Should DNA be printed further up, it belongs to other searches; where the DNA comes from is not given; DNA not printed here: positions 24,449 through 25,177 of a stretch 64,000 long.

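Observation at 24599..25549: Three-member paralogous family of small secreted proteins with strong RBSs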

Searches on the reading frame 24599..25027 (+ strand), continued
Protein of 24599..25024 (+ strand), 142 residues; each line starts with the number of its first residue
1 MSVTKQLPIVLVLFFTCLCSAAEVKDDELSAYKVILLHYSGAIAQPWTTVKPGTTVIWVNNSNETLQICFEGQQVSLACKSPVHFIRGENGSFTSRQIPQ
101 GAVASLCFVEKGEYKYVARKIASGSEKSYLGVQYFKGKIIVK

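Call 28: search_protein_families(library=pfam, proteins=[L012:2868-3944:-, L012:8549-9898:+, L021:854-2416:-, L039:12002-13246:+, L012:13339-16059:+, L012:5475-6242:-, L012:4317-4736:-, L012:10729-11154:+, L037:3906-5393:-, L005:4510-5037:+], max_evalue=0.001)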
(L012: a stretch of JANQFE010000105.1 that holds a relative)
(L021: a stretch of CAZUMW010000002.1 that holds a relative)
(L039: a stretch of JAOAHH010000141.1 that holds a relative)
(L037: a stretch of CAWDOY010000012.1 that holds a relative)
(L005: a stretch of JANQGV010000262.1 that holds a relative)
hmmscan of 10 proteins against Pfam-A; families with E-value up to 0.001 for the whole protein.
L012:2868-3944:- (358 aa): 3 families
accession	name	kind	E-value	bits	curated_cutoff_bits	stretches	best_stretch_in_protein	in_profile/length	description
PF14870.12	PSII_BNR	-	3.9e-39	135.1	27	4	122-199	16-96/303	Photosynthesis system II assembly factor YCF48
PF02012.26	BNR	-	2.8e-12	45.1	27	0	282-292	2-12/12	BNR/Asp-box repeat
PF15902.12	Sortilin-Vps10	-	9.1e-11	41.6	33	0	146-256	3-114/446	Sortilin, neurotensin receptor 3,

L012:8549-9898:+ (449 aa): 11 families
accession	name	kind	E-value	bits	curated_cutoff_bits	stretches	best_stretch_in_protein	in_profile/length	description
PF01494.25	FAD_binding_3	-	6.2e-15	55.7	22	1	4-242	1-225/349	FAD binding domain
PF03486.20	HI0933_like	-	1.5e-12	48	50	1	6-39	2-35/244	HI0933-like protein Rossmann domain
PF12831.13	FAD_oxidored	-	4e-08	33.4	27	1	6-176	1-142/416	FAD dependent oxidoreductase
PF00890.30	FAD_binding_2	-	3.4e-07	30.3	20.4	1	6-38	1-33/414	FAD binding domain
PF01266.30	DAO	-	4.2e-07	30.3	27.9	1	6-37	1-32/353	FAD dependent oxidoreductase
PF07992.20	Pyr_redox_2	-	5.7e-07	29.7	26.1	1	5-37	1-33/291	Pyridine nucleotide-disulphide oxidoreductase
PF01946.23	Thi4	-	8.2e-07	28.9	26.2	1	4-39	17-53/235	Thi4 family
PF05834.18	Lycopene_cycl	-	1.5e-06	28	23.4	1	6-39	1-36/380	Lycopene cyclase protein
PF13450.12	NAD_binding_8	-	6.8e-05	23.5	21.9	1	9-38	1-30/68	NAD(P)-binding Rossmann-like domain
PF13738.12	Pyr_redox_3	-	7.4e-05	22.6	30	0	8-39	1-33/305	Pyridine nucleotide-disulphide oxidoreductase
PF01134.28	GIDA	-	0.00028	20.5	22.1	1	6-36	1-29/391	Glucose inhibited division protein A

L021:854-2416:- (520 aa): 1 family
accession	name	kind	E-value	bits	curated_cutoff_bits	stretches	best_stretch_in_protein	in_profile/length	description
PF06980.17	DUF1302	-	1.1e-19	71.3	23.2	1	137-369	156-372/541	Protein of unknown function (DUF1302)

L039:12002-13246:+ (414 aa): 2 families
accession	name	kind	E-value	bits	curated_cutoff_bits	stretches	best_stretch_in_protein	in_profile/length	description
PF07044.18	DUF1329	-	8.9e-41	140.8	23.1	1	54-407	2-365/368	Protein of unknown function (DUF1329)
PF17131.11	LolA_like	-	1.9e-17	64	30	1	201-411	6-184/184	Outer membrane lipoprotein-sorting protein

L012:13339-16059:+ (906 aa): 0 families

L012:5475-6242:- (255 aa): 1 family
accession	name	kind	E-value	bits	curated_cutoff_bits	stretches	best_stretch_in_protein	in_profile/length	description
PF05996.17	Fe_bilin_red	-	1.7e-09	38.1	31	1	88-246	70-217/228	Ferredoxin-dependent bilin reductase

L012:4317-4736:- (139 aa): 0 families

L012:10729-11154:+ (141 aa): 2 families
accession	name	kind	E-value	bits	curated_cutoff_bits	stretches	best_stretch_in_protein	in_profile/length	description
PF16242.11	Pyrid_ox_like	-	5.1e-19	68.7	28.8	1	7-130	3-126/149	Pyridoxamine 5'-phosphate oxidase like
PF01243.27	PNPOx_N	-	2.2e-15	57.5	28.1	1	7-128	2-118/120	Pyridoxamine 5'-phosphate oxidase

L037:3906-5393:- (495 aa): 1 family
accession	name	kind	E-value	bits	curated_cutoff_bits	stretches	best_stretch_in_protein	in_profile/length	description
PF01565.28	FAD_binding_4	-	1.2e-22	80.6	26.4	1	46-190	1-139/139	FAD binding domain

L005:4510-5037:+ (175 aa): 5 families
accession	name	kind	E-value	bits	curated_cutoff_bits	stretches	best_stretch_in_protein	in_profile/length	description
PF00578.27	AhpC-TSA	-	6.1e-16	58.9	26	1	29-143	5-123/124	AhpC/TSA family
PF08534.16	Redoxin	-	4e-12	46.6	26.6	1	29-151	6-138/148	Redoxin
PF13905.12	Thioredoxin_8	-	1.3e-09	38.7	27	1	53-141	4-94/94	Thioredoxin-like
PF13098.12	Thioredoxin_2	-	4.1e-06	27.5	27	1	53-152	8-98/104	Thioredoxin-like domain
PF00085.26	Thioredoxin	-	6.9e-05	23.2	23.5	0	53-97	21-64/103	Thioredoxin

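Call 30: list_cluster_members(proteins=[P0001, P0002, P0003])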
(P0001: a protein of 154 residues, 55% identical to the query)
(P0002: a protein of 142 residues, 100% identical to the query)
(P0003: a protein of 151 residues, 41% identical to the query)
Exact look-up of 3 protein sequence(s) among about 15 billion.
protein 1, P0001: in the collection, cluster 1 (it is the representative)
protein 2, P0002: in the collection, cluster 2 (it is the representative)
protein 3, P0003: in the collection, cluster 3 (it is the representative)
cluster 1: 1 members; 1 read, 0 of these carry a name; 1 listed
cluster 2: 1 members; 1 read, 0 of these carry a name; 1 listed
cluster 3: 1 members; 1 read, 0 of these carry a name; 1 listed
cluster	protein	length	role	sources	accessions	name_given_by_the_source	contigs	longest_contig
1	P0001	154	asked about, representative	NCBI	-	-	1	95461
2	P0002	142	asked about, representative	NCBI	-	-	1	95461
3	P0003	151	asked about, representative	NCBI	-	-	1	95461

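Call 32: search_solved_structures(query=A2, max_evalue=10, show_alignments=3)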
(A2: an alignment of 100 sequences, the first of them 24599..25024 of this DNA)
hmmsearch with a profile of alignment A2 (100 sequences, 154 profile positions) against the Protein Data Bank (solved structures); distinct sequences matched with E-value up to 10: 25.
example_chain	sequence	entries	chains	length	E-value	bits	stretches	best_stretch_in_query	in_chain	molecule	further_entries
1baw_A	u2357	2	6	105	0.0001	25.1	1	53-90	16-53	PLASTOCYANIN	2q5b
2w88_A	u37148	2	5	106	0.0001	25.1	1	53-90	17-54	PLASTOCYANIN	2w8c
3cvb_A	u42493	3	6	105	0.0001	25.1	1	53-90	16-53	Plastocyanin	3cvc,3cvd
3bqv_A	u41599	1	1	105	0.00034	23.4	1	53-90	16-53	Plastocyanin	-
4r0o_A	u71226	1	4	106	0.00053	22.7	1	53-90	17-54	Plastocyanin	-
3c75_A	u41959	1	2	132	0.0073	19.1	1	12-82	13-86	Amicyanin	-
9cck_A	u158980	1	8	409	0.0074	19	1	91-129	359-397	Copper-containing nitrite reductase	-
2qdv_A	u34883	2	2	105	0.015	18.1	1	54-81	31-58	Amicyanin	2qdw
1sf3_A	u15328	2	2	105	0.023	17.5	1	54-80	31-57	Amicyanin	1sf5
3rym_A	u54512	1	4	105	0.028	17.2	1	54-80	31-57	Amicyanin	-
2idt_A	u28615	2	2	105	0.028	17.2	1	54-80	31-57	Amicyanin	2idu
1aac_A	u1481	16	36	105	0.029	17.1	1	54-80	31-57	AMICYANIN | PROTEIN (AMICYANIN)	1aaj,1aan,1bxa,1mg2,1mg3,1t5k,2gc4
1mda_A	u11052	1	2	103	0.029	17.1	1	54-80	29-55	AMICYANIN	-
2idq_A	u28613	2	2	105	0.03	17.1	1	54-80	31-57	Amicyanin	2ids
1id2_A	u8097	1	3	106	0.03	17.1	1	41-82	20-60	AMICYANIN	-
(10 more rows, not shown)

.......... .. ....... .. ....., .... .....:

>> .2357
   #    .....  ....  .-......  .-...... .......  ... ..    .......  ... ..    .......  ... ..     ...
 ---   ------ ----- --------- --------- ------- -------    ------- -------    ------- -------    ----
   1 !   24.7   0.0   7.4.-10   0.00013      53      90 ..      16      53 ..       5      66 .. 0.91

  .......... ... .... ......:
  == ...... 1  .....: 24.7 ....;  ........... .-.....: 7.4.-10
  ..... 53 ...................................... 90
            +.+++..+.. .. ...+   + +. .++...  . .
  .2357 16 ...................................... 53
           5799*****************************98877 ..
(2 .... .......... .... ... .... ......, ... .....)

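Call 33: search_protein_families(library=pfam, proteins=[P0177, P0170, P0224, P0197, P0226, P0254, P0214, P0123, P0145, P0165], max_evalue=0.01)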
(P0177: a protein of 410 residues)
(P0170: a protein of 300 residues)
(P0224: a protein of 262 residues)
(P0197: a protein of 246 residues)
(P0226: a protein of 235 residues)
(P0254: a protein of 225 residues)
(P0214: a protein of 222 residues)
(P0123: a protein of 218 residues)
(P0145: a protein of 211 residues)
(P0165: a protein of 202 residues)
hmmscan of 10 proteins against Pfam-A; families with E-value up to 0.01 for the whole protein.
P0177 (410 aa): 2 families
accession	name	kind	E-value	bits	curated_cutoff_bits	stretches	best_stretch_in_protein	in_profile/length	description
PF00497.25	SBP_bac_3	-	9.4e-29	100.3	26.4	1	47-267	1-130/132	Bacterial extracellular solute-binding proteins, family 3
PF10613.14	Lig_chan-Glu_bd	-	2.3e-07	31.3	30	1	79-137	55-112/115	Ligated ion channel L-glutamate- and glycine-binding site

P0170 (300 aa): 0 families

P0224 (262 aa): 2 families
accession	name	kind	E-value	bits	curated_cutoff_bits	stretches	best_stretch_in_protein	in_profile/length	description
PF00127.26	Copper-bind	-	1.5e-05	25.7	21.2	1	167-242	14-82/99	Copper binding proteins, plastocyanin/azurin family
PF10872.14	DUF2740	-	0.0068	16.5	27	0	233-255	19-41/43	Protein of unknown function (DUF2740)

P0197 (246 aa): 0 families

P0226 (235 aa): 0 families

P0254 (225 aa): 0 families

P0214 (222 aa): 0 families

P0123 (218 aa): 0 families

P0145 (211 aa): 0 families

P0165 (202 aa): 0 families

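Call 48: find_encoding_contigs(protein=P0001, flank=2000, max_places=2)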
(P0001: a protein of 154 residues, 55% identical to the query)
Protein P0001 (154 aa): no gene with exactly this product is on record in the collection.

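Call 49: search_protein_families(library=pfam, alignment_id=A2, max_evalue=1)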
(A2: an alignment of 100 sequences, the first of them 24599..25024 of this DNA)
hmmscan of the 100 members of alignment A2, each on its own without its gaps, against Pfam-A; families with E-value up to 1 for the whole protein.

A. member 1, window:24599-25024:+ (142 aa): 0 families

B. families by the number of members that match (of 100 scanned): 31 families (the first 25 are shown)
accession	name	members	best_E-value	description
PF13473.12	Cupredoxin_1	32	6.2e-05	Cupredoxin-like domain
PF08896.16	DUF1842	9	0.0055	Domain of unknown function (DUF1842)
PF00127.26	Copper-bind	7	0.018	Copper binding proteins, plastocyanin/azurin family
PF00971.23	EIAV_GP90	6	0.027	EIAV coat protein, gp90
PF03120.22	DNA_ligase_OB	4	0.015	NAD-dependent DNA ligase OB-fold domain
PF03633.20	Glyco_hydro_65C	4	0.022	Glycosyl hydrolase family 65, C-terminal domain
PF09489.15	CbtB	3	0.12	Probable cobalt transporter subunit (CbtB)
PF12930.12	DUF3836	3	0.15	Family of unknown function (DUF3836)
PF07395.17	Mig-14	2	0.094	Mig-14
PF13677.11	MotB_plug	2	0.15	Membrane MotB of proton-channel complex MotA/MotB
PF16339.10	DUF4969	1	0.032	Domain of unknown function (DUF4969)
PF23640.1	UPA_SH3BP4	1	0.04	SH3BP4 UPA domain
PF20187.3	DUF6550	1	0.041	Family of unknown function (DUF6550)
PF14413.11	Thg1C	1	0.048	Thg1 C terminal domain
PF00240.29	ubiquitin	1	0.05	Ubiquitin family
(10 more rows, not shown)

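Call 88: search_protein_families(library=pfam, proteins=[L004:5216-7186:+, L003:10831-12456:+, L003:12405-14057:+, L003:8181-9284:+, L003:9311-9778:+, L003:7573-8169:+, L003:6946-7569:+, L003:5325-6284:+, L003:3429-4856:+, L004:10559-10972:+], max_evalue=0.001)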
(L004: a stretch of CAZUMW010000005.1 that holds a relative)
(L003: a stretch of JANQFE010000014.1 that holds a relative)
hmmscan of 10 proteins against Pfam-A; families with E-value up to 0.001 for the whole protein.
L004:5216-7186:+ (656 aa): 5 families
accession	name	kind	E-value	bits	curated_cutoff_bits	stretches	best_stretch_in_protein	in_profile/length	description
PF01436.27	NHL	-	4.8e-28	96.2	20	1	270-294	1-26/28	NHL repeat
PF13905.12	Thioredoxin_8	-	3.3e-09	37.4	27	1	72-166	2-94/94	Thioredoxin-like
PF08450.18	SGL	-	3e-06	27.5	26.3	0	159-299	92-213/246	SMP-30/Gluconolactonase/LRE-like region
PF00578.27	AhpC-TSA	-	1.7e-05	25.2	26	1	60-166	15-121/124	AhpC/TSA family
PF25021.1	TEN_NHL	-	0.00023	20.7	27.1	0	361-422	122-181/357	Teneurin NHL domain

L003:10831-12456:+ (541 aa): 5 families
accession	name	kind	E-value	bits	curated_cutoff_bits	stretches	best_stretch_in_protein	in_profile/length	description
PF00578.27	AhpC-TSA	-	2.9e-31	108.4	26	2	27-145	1-123/124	AhpC/TSA family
PF08534.16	Redoxin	-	1.2e-20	74.2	26.6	2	27-151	2-136/148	Redoxin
PF13905.12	Thioredoxin_8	-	1.9e-12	47.8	27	1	54-142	2-93/94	Thioredoxin-like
PF13911.12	AhpC-TSA_2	-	0.00028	21.7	27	0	224-273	7-55/114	AhpC/TSA antioxidant enzyme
PF00085.26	Thioredoxin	-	0.001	19.5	23.5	0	48-98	13-62/103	Thioredoxin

L003:12405-14057:+ (550 aa): 1 family
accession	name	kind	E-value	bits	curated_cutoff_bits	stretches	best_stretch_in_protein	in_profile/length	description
PF00496.27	SBP_bac_5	-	5.7e-71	240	32.4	1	102-468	1-365/368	Bacterial extracellular solute-binding proteins, family 5 Middle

L003:8181-9284:+ (367 aa): 4 families
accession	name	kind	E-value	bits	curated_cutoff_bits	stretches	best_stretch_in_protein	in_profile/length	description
PF00175.26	NAD_binding_1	-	6.8e-21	75.4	22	1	243-346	1-106/109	Oxidoreductase NAD-binding domain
PF00111.32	Fer2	-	3.4e-12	46.6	21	1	40-114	4-76/77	2Fe-2S iron-sulfur cluster binding domain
PF00970.30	FAD_binding_6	-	1.4e-10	41.9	21.1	1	138-232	6-97/99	Oxidoreductase FAD-binding domain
PF08021.17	FAD_binding_9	-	0.00081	20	23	0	147-230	32-118/120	Siderophore-interacting FAD-binding domain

L003:9311-9778:+ (155 aa): 0 families

L003:7573-8169:+ (198 aa): 1 family
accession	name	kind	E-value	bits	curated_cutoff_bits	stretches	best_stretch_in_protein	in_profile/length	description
PF02508.19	Rnf-Nqr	-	1e-55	188.9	23.8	1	10-195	3-174/174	Rnf-Nqr subunit, membrane protein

L003:6946-7569:+ (207 aa): 1 family
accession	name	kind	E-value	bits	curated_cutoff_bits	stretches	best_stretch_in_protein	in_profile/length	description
PF02508.19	Rnf-Nqr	-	1.6e-60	204.5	23.8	1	8-189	3-174/174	Rnf-Nqr subunit, membrane protein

L003:5325-6284:+ (319 aa): 1 family
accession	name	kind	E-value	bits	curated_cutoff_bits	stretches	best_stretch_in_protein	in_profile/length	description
PF03116.20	NQR2_RnfD_RnfE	-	2.9e-84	283.4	27.7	1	16-307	15-288/296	NQR2, RnfD, RnfE family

L003:3429-4856:+ (475 aa): 10 families
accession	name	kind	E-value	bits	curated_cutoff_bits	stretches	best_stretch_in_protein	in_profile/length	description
PF07992.20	Pyr_redox_2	-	2e-59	201.9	26.1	1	11-331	2-291/291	Pyridine nucleotide-disulphide oxidoreductase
PF02852.28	Pyr_redox_dim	-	8.5e-34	116.5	25.3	1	350-457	1-108/110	Pyridine nucleotide-disulphide oxidoreductase, dimerisation domain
PF00070.33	Pyr_redox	-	2.1e-17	63.8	22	1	181-251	2-72/82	Pyridine nucleotide-disulphide oxidoreductase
PF13738.12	Pyr_redox_3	-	6.3e-10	39.2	30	1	144-315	129-305/305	Pyridine nucleotide-disulphide oxidoreductase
PF12831.13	FAD_oxidored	-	7.4e-09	35.8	27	1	11-58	1-48/416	FAD dependent oxidoreductase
PF01134.28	GIDA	-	3.7e-06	26.7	22.1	1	11-63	1-50/391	Glucose inhibited division protein A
PF13450.12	NAD_binding_8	-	2.9e-05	24.7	21.9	1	14-48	1-35/68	NAD(P)-binding Rossmann-like domain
PF03486.20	HI0933_like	-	4e-05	23.6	50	0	11-45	2-36/244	HI0933-like protein Rossmann domain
PF01266.30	DAO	-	0.00047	20.2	27.9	0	11-47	1-37/353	FAD dependent oxidoreductase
PF00890.30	FAD_binding_2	-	0.00062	19.5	20.4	1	11-44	1-34/414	FAD binding domain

L004:10559-10972:+ (137 aa): 1 family
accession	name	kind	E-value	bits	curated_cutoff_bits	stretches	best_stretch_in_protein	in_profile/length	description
PF01475.25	FUR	-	3.3e-30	105.1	23.1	1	10-125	3-120/121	Ferric uptake regulator family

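Call 91: search_protein_families(library=pfam, proteins=[L004:10926-12395:+, L004:12409-13590:+, L004:13630-14211:+, L009:224-1324:+, L009:1354-2040:+, L009:2037-3224:+, L009:3221-3922:+, L003:6257-6913:+, L003:2053-3312:+, L003:966-2039:+], max_evalue=0.001)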
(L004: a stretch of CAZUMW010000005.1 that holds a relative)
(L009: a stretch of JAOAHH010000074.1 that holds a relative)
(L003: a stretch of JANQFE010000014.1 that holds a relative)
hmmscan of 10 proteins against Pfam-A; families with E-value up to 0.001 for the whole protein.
L004:10926-12395:+ (489 aa): 1 family
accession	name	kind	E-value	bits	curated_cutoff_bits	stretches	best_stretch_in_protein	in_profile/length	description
PF13435.11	Cytochrome_C554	-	4.8e-06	27.8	20.8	1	85-167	2-84/84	Cytochrome c554 and c-prime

L004:12409-13590:+ (393 aa): 3 families
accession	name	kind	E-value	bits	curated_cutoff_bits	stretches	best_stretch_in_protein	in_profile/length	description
PF19583.5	ODP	-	4.6e-20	72.8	27.2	1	33-224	3-194/194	ODP family beta lactamase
PF00258.30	Flavodoxin_1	-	5.2e-12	46.6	25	1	252-373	1-132/143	Flavodoxin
PF00753.33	Lactamase_B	-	7e-10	39.6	22.7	1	33-223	6-196/196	Metallo-beta-lactamase superfamily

L004:13630-14211:+ (193 aa): 2 families
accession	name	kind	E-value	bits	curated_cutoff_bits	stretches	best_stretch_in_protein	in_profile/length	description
PF03358.20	FMN_red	-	2.3e-18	66.6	24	1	1-117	1-112/152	NADPH-dependent FMN reductase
PF02525.22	Flavodoxin_2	-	7.8e-09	36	27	1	1-159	1-172/198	Flavodoxin-like fold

L009:224-1324:+ (366 aa): 0 families

L009:1354-2040:+ (228 aa): 0 families

L009:2037-3224:+ (395 aa): 2 families
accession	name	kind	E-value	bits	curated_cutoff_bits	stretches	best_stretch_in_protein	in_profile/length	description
PF12704.14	MacB_PCD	-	4.6e-22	79.8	27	1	18-233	1-204/207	MacB-like periplasmic core domain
PF02687.27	FtsX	-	1.5e-15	57.8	25.5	1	264-383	2-117/120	FtsX-like permease C-terminal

L009:3221-3922:+ (233 aa): 6 families
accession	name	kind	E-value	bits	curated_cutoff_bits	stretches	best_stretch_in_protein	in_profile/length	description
PF00005.33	ABC_tran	-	1.8e-34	119.7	25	1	29-179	1-136/137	ABC transporter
PF13304.12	AAA_21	-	1e-08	36.1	27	1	158-213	243-301/304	AAA domain, putative AbiEii toxin, Type IV TA system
PF13401.12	AAA_22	-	4e-05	24.4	27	1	39-211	5-124/130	AAA domain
PF02463.25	SMC_N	-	4e-05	23.6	40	1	41-224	26-211/220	RecF/RecN/SMC N terminal domain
PF13166.12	AAA_13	-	0.00011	21.5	36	0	166-219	523-578/713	AAA domain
PF13191.12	AAA_16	-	0.00083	20.3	32.6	0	24-73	7-63/167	AAA ATPase domain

L003:6257-6913:+ (218 aa): 1 family
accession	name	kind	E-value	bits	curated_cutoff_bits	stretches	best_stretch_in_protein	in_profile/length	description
PF04205.19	FMN_bind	-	6.9e-18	65.5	22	1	111-202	1-74/77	FMN-binding domain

L003:2053-3312:+ (419 aa): 5 families
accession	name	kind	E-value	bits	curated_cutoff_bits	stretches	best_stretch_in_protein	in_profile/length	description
PF00198.28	2-oxoacid_dh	-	4.5e-84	281.9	23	1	184-416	4-232/232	2-oxoacid dehydrogenases acyltransferase (catalytic domain)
PF00364.28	Biotin_lipoyl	-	4.4e-21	74.9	22.1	1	4-75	2-72/73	Biotin-requiring enzyme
PF02817.22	E3_binding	-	1.1e-12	48.3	23.7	1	111-146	1-36/36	e3 binding domain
PF13533.13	Biotin_lipoyl_2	-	5.3e-11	42.5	29.8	1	54-76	9-31/32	Biotin-lipoyl like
PF13437.12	HlyD_3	-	2.7e-06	28.5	22.2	0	48-75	2-29/106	HlyD family secretion protein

L003:966-2039:+ (357 aa): 2 families
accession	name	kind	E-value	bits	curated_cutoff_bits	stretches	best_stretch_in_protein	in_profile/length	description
PF02779.29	Transket_pyr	-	1.5e-45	155.4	27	1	34-209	2-173/174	Transketolase, pyrimidine binding domain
PF02780.25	Transketolase_C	-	9.8e-35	119.6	25.9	1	225-347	1-124/124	Transketolase, C-terminal domain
